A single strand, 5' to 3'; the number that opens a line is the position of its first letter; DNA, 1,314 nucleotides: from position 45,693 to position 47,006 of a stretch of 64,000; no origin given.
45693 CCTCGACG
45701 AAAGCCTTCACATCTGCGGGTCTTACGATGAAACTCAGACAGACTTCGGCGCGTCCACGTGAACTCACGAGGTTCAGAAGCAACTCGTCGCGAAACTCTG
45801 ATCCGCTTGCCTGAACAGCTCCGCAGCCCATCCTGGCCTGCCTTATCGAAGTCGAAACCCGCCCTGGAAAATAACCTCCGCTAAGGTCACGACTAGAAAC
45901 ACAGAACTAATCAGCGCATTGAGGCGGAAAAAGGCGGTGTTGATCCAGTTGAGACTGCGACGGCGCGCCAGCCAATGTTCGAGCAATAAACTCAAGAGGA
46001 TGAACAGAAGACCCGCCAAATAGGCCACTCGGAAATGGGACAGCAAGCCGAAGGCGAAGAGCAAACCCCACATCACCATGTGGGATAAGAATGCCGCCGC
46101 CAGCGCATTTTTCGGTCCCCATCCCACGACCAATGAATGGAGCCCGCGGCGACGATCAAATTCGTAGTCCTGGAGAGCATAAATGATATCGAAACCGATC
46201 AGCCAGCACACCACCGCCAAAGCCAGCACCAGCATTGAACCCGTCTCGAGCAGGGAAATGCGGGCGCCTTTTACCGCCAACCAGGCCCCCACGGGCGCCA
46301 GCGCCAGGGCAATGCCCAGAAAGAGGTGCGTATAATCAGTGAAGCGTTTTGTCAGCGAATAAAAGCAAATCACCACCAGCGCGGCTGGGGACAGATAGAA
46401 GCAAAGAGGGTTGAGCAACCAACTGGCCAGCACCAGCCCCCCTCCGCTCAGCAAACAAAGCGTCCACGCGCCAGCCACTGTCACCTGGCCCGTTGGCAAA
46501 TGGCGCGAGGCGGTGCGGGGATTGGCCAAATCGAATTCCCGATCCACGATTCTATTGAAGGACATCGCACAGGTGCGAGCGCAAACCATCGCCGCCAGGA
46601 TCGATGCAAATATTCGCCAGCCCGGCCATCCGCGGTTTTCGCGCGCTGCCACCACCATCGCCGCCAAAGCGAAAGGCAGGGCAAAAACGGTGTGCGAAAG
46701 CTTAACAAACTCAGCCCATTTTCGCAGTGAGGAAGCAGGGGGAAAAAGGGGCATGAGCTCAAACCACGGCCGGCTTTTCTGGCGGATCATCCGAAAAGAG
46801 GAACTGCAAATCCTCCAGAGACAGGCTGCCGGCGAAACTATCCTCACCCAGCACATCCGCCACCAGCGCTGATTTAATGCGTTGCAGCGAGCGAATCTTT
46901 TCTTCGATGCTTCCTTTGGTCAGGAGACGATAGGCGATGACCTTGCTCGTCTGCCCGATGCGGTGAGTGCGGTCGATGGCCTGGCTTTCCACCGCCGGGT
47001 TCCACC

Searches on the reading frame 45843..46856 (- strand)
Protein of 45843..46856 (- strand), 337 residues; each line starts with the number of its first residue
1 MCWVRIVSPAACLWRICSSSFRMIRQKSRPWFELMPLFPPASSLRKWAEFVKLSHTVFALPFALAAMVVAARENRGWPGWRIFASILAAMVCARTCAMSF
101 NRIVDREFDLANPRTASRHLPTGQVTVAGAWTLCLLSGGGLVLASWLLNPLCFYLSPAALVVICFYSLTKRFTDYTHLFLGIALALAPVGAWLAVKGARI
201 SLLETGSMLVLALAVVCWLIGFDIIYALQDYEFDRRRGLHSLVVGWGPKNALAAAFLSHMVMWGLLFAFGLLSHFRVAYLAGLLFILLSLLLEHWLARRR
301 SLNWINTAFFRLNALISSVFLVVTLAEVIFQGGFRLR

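Call 53: search_protein_families(library=pfam, proteins=[window:45843-46856:-], max_evalue=0.0001)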
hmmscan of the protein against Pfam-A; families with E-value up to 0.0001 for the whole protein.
window:45843-46856:- (337 aa): 1 family
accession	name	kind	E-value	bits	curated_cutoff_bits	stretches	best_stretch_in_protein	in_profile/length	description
PF01040.23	UbiA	-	5e-50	170.6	34.2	1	60-313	2-248/250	UbiA prenyltransferase family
